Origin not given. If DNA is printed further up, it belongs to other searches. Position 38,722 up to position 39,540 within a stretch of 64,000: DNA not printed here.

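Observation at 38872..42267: Five-gene coupled operon pairing a ClbS-family and a GyrI-like protein: candidate resistance cassette against cyclopropane-warhead DNA alkylators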

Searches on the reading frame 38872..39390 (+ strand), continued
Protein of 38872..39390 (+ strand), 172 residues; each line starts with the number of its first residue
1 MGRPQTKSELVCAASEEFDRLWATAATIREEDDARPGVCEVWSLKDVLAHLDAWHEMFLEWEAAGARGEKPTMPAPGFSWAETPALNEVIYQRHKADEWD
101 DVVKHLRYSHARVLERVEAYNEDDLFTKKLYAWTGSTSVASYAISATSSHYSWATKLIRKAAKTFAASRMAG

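Call 61: search_protein_families(library=pfam, proteins=[L087:2321-3331:+, L116:3525-4478:+, L155:749-1531:+, L155:2190-2645:+, L156:1641-2486:+, L132:4026-4934:+], max_evalue=0.01)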
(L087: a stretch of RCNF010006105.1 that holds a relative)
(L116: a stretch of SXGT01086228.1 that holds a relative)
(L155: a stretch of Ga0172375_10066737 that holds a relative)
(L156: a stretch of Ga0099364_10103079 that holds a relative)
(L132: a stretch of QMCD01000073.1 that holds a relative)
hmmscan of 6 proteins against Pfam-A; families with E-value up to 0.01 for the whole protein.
L087:2321-3331:+ (336 aa): 1 family
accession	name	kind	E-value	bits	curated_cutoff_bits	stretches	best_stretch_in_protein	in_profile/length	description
PF13243.12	SQHop_cyclase_C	-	8e-05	22.3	26.1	1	83-163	145-225/319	Squalene-hopene cyclase C-terminal domain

L116:3525-4478:+ (317 aa): 0 families

L155:749-1531:+ (260 aa): 4 families
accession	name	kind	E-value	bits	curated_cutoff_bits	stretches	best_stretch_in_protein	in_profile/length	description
PF00583.31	Acetyltransf_1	-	0.00015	22.5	20.7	1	31-120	20-98/116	Acetyltransferase (GNAT) family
PF14542.12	Acetyltransf_CG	-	0.00057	20.4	30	1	57-114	9-58/80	GCN5-related N-acetyl-transferase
PF13508.13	Acetyltransf_7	-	0.0018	19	27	1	57-140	12-84/84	Acetyltransferase (GNAT) domain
PF13673.13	Acetyltransf_10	-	0.008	16.6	23.6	0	81-143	52-112/128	Acetyltransferase (GNAT) domain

L155:2190-2645:+ (151 aa): 1 family
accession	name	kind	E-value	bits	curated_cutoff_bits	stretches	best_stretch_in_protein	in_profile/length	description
PF12663.12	DUF3788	-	2.6e-28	99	25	1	11-138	2-128/128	Protein of unknown function (DUF3788)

L156:1641-2486:+ (281 aa): 4 families
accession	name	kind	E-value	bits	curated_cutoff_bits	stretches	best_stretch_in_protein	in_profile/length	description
PF06445.20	GyrI-like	-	4.6e-29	102.1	26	1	131-281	2-155/155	GyrI-like small molecule binding domain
PF12833.13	HTH_18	-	5.2e-18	65.5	33.6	1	33-110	1-78/80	Helix-turn-helix domain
PF00165.29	HTH_AraC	-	2.1e-15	56.9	26.6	1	72-111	1-42/42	Bacterial regulatory helix-turn-helix proteins, AraC family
PF14526.11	Cass2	-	3.8e-11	43.9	27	1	133-280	1-150/150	Integron-associated effector binding protein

L132:4026-4934:+ (302 aa): 6 families
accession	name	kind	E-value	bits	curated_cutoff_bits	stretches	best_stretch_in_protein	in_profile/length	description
PF13280.12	WYL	-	6.4e-18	65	21.8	1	130-196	2-69/70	WYL domain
PF08279.18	HTH_11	-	5e-14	52.4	25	1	5-56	1-53/55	HTH domain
PF25583.1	WCX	-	5.8e-11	43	23.9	1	223-296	3-75/76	WCX domain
PF19187.6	HTH_PafC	-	2.3e-08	34.3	32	1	2-94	2-105/115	PafC helix-turn-helix domain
PF08220.18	HTH_DeoR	-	0.00017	21.7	21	1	5-47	1-43/57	DeoR-like helix-turn-helix domain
PF08280.17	HTH_Mga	-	0.0072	16.7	23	0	2-42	3-43/59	M protein trans-acting positive regulator (MGA) HTH domain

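Call 76: search_solved_structures(query=A2, max_evalue=1, show_alignments=5)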
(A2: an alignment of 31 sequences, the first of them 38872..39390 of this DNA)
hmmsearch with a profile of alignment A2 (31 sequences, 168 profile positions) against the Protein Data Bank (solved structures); distinct sequences matched with E-value up to 1: 13.
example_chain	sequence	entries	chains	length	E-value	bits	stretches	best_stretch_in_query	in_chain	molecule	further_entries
5cof_A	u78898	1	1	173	1.3e-23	86.9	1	1-166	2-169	Uncharacterized protein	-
6anr_A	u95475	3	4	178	1.7e-21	80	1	1-165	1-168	Colibactin self-protection protein ClbS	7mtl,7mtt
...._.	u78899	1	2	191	1.9e-16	63.5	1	3-139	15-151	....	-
5civ_A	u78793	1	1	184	2.3e-16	63.3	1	5-166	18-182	Sibling bacteriocin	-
4n6c_A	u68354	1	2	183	1.3e-13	54.3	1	5-138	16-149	uncharacterized protein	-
5com_A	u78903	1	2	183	8.7e-13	51.6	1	5-163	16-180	Putative conjugative transposon protein Tn1549-like, CTn5-Orf2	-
5cqv_A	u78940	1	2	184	3.7e-11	46.3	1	6-138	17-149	Uncharacterized protein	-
2fnp_A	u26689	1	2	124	0.23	14.5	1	92-135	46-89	Staphylococcal accessory regulator A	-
8dkr_B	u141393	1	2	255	0.31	14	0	86-115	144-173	Large terminase protein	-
9ill_A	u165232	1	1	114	0.34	13.9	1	92-137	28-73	Transcriptional regulator SarA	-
9ilk_A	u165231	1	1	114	0.37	13.8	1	92-135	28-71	Transcriptional regulator SarA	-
2frh_A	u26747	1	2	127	0.47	13.4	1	92-135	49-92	Staphylococcal accessory regulator A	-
5z7c_A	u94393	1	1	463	0.58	13.1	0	114-159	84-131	3'3'-cGAMP-specific phosphodiesterase 3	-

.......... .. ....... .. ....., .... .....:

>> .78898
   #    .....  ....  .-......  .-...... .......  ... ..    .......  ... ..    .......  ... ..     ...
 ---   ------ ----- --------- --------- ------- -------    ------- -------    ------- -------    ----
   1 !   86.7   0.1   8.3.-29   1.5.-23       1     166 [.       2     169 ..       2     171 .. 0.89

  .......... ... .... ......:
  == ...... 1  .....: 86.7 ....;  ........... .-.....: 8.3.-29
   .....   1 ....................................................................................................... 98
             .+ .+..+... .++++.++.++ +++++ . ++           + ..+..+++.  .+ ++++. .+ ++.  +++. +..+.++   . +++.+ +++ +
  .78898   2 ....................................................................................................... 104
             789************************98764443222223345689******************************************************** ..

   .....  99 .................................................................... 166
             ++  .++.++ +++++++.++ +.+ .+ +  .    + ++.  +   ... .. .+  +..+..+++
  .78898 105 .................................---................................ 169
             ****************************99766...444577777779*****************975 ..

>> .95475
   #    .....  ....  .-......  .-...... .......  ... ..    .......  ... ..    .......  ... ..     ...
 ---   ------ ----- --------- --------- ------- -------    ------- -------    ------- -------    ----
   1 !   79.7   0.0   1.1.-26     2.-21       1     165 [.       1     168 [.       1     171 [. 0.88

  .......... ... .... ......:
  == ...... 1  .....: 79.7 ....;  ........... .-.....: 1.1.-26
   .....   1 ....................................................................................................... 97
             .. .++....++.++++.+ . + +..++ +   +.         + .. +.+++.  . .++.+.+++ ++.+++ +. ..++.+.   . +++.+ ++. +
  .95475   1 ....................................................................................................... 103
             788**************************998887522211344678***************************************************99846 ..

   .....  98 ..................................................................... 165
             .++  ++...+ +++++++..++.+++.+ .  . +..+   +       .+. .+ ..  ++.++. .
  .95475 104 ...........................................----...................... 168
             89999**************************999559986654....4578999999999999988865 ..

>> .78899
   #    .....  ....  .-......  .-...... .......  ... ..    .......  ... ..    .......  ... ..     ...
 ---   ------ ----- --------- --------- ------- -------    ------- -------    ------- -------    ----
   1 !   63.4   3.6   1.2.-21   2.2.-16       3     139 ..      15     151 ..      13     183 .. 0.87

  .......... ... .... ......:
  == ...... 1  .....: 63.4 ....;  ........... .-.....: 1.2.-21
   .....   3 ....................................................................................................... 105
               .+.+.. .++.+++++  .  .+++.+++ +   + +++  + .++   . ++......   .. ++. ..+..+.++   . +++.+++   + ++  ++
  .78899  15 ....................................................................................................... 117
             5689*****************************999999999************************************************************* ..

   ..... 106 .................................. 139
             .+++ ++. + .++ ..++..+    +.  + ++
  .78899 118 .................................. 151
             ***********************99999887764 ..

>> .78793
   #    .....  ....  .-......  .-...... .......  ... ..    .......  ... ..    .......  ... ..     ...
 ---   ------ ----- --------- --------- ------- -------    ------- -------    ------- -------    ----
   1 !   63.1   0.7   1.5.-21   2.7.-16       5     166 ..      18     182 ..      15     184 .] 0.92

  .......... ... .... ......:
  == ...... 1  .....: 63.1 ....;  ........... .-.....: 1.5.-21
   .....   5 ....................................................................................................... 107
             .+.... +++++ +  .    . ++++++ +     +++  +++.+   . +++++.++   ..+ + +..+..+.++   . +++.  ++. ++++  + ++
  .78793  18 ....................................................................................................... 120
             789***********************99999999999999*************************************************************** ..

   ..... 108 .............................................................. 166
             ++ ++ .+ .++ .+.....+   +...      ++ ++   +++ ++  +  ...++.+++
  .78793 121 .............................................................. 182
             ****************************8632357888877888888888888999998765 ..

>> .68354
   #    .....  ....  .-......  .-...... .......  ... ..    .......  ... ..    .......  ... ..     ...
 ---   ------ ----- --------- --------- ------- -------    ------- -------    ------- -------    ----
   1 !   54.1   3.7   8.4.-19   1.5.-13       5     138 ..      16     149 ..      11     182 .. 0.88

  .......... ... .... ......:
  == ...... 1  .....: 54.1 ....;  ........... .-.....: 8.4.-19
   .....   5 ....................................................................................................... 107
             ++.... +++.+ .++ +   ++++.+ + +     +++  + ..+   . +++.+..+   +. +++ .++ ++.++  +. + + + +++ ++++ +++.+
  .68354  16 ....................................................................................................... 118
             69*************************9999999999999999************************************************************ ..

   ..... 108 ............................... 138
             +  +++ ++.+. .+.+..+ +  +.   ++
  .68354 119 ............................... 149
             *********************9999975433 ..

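Call 86: search_dna_similar(query=window:38872-39390:+, collection=plasmids, mode=protein, max_rows=25, max_evalue=1e-8)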
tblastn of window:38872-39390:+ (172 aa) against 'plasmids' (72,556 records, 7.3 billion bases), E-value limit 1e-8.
Records with a match: 12; places in all: 12; records where one place covers at least 80% of the query: 11.
Best place of each record, by identity: <60% 12.
By first word of the organism name: Enterococcus 7; Listeria 2; Chondrinema 1; Tritonibacter 1; Paracoccus 1.
By predicted mobility (MOB-suite, as given by PLSDB): non-mobilizable 10; conjugative 2.
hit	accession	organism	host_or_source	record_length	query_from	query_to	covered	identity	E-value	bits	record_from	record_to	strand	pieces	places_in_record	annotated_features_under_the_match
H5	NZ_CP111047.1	Chondrinema litorale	Seaweed,red alga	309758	1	158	92%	40.6%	8e-29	118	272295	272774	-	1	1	ClbS/DfsB family four-helix bundle protein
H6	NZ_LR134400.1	Listeria monocytogenes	Homo sapiens,Vein blood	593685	1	163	95%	38.8%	2e-28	117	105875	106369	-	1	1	ClbS/DfsB family four-helix bundle protein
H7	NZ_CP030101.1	Listeria monocytogenes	Environment,water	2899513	1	163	95%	37.6%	2e-27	114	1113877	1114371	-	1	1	none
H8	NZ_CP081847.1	Enterococcus raffinosus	Homo sapiens,feces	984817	1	165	96%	34.1%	1e-28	117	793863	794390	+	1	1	ClbS/DfsB family four-helix bundle protein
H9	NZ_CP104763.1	Enterococcus raffinosus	-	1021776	1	165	96%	33.5%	1e-28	117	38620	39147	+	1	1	record has no annotation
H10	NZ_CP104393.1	Enterococcus raffinosus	fermented food (Meju)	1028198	1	165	96%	33.5%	1e-28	117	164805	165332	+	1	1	record has no annotation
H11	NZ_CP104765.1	Enterococcus raffinosus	Homo sapiens,urine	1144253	1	165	96%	33.5%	1e-28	117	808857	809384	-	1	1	record has no annotation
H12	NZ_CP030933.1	Enterococcus gilvus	cow,milk,milk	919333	1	169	98%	32.2%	8e-26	109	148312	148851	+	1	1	ClbS/DfsB family four-helix bundle protein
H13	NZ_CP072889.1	Enterococcus raffinosus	stream/river surface water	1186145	1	165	96%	33.0%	2e-26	111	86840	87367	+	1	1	record has no annotation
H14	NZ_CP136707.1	Tritonibacter scottomollicae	Macrocystis pyrifera gametophyte,Whole ...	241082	1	164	95%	28.8%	8e-11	66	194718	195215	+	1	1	ClbS/DfsB family four-helix bundle protein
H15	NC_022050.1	Paracoccus aminophilus JCM 7686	-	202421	1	160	93%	29.1%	2e-9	62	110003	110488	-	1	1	ClbS/DfsB family four-helix bundle protein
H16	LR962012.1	Enterococcus faecalis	-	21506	43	165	72%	35.8%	3e-20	94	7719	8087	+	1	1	record has no annotation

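Call 87: get_annotated_region(hit=H6, flank=4000)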
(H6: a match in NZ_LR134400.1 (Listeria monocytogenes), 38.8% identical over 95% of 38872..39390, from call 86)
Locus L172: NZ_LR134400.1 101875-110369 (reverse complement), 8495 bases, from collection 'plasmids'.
description: Listeria monocytogenes strain NCTC7974 plasmid 3, complete sequence
organism: Listeria monocytogenes (NCBI taxid 1639)
taxonomy: Bacteria; Bacillota; Bacilli; Bacillales; Listeriaceae; Listeria; Listeria monocytogenes
host: -; source: Homo sapiens,Vein blood; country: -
typing (MOB-suite, as given by PLSDB): non-mobilizable
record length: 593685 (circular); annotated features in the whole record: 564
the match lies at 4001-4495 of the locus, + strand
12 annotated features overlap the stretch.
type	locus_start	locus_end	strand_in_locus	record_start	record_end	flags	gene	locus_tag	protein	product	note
CDS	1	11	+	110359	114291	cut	-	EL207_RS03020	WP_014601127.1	TIM-barrel domain-containing protein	GO:0005975 - carbohydrate metabolic process [Evidence IEA]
CDS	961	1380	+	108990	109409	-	-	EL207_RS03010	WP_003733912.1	hypothetical protein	-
CDS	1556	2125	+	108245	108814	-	-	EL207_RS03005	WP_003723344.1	YdcF family protein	-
CDS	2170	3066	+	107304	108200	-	-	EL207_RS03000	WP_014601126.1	YafY family protein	-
CDS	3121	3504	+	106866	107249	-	-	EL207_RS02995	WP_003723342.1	effector binding domain-containing protein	-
CDS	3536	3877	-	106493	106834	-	-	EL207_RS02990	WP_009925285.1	YxeA family protein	-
CDS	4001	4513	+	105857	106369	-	-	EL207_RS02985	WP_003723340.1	ClbS/DfsB family four-helix bundle protein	-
CDS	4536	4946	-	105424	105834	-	-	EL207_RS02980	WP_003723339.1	VOC family protein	-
CDS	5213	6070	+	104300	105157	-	-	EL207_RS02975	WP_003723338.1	BglG family transcription antiterminator LicT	GO:0006355 - regulation of DNA-templated transcription [Evidence IEA]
CDS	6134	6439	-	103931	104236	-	-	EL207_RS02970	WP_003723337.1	SdpI family protein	-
CDS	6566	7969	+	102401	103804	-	-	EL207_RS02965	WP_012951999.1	glutamate decarboxylase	GO:0006540 - glutamate decarboxylation to succinate [Evidence IEA]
CDS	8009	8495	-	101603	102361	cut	-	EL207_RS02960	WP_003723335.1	alpha/beta hydrolase family protein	-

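Call 88: get_annotated_region(hit=H5, flank=4000)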
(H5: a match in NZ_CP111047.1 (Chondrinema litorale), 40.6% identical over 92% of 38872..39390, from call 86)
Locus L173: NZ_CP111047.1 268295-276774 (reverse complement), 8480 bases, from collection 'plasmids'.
description: Chondrinema litorale strain WSW3-B12 plasmid unnamed5, complete sequence
organism: Chondrinema litorale (NCBI taxid 2994555)
taxonomy: Bacteria; Bacteroidota; Cytophagia; Cytophagales; Flammeovirgaceae; Chondrinema; Chondrinema litorale
host: -; source: Seaweed,red alga; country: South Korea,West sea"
typing (MOB-suite, as given by PLSDB): non-mobilizable
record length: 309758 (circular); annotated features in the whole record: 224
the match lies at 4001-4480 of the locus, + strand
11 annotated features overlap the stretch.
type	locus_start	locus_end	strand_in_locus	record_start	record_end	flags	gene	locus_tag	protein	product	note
CDS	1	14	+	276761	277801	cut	-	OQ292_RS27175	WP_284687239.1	alpha/beta hydrolase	-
CDS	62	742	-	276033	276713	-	-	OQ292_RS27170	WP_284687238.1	HAD hydrolase-like protein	-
CDS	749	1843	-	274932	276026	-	-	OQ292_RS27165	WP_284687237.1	zinc-binding dehydrogenase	-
CDS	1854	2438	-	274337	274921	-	-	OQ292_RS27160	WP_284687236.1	XRE family transcriptional regulator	-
CDS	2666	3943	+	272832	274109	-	-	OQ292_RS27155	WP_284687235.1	DUF5690 family protein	-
CDS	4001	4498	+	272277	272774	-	-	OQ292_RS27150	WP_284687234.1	ClbS/DfsB family four-helix bundle protein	-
CDS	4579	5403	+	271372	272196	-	-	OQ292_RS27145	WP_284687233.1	helix-turn-helix transcriptional regulator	GO:0006355 - regulation of DNA-templated transcription [Evidence IEA]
CDS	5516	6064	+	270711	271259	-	-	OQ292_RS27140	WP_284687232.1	carboxymuconolactone decarboxylase family protein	-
CDS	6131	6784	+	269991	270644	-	-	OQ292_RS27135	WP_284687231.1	peroxiredoxin-like family protein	-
CDS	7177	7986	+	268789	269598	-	thiM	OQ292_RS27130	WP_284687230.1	hydroxyethylthiazole kinase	GO:0009228 - thiamine biosynthetic process [Evidence IEA]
CDS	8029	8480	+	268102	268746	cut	thiE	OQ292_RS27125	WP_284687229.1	thiamine phosphate synthase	GO:0009228 - thiamine biosynthetic process [Evidence IEA]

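Call 89: get_annotated_region(hit=H8, flank=4000)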
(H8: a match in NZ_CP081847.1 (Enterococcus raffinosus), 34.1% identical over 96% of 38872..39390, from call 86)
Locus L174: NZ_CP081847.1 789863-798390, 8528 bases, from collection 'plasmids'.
description: Enterococcus raffinosus strain CX012922 plasmid pCX012922, complete sequence
organism: Enterococcus raffinosus (NCBI taxid 71452)
taxonomy: Bacteria; Bacillota; Bacilli; Lactobacillales; Enterococcaceae; Enterococcus; Enterococcus raffinosus
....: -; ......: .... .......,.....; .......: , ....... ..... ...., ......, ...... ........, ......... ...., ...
typing (MOB-suite, as given by PLSDB): non-mobilizable
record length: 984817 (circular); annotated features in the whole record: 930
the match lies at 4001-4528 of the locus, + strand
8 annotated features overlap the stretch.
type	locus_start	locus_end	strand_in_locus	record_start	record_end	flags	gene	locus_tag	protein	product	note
CDS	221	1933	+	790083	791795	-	cydD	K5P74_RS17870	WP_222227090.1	thiol reductant ABC exporter subunit CydD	GO:0033228 - cysteine export across plasma membrane [Evidence IEA]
CDS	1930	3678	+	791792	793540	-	cydC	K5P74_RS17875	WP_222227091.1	thiol reductant ABC exporter subunit CydC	GO:0033228 - cysteine export across plasma membrane [Evidence IEA]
CDS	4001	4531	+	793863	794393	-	-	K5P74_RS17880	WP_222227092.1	ClbS/DfsB family four-helix bundle protein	-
CDS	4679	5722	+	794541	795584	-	-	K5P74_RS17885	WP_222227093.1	peptidylprolyl isomerase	GO:0006457 - protein folding [Evidence IEA]; GO:0000413 - protein peptidyl-prolyl isomerization [Evidence IEA]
CDS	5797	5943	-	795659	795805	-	-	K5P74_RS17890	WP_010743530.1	hypothetical protein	-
CDS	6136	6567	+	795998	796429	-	-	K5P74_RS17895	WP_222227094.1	DUF6323 family protein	-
CDS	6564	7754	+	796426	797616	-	-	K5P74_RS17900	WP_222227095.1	DUF6179 domain-containing protein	-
CDS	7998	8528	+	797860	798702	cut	-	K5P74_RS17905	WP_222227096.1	class F sortase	-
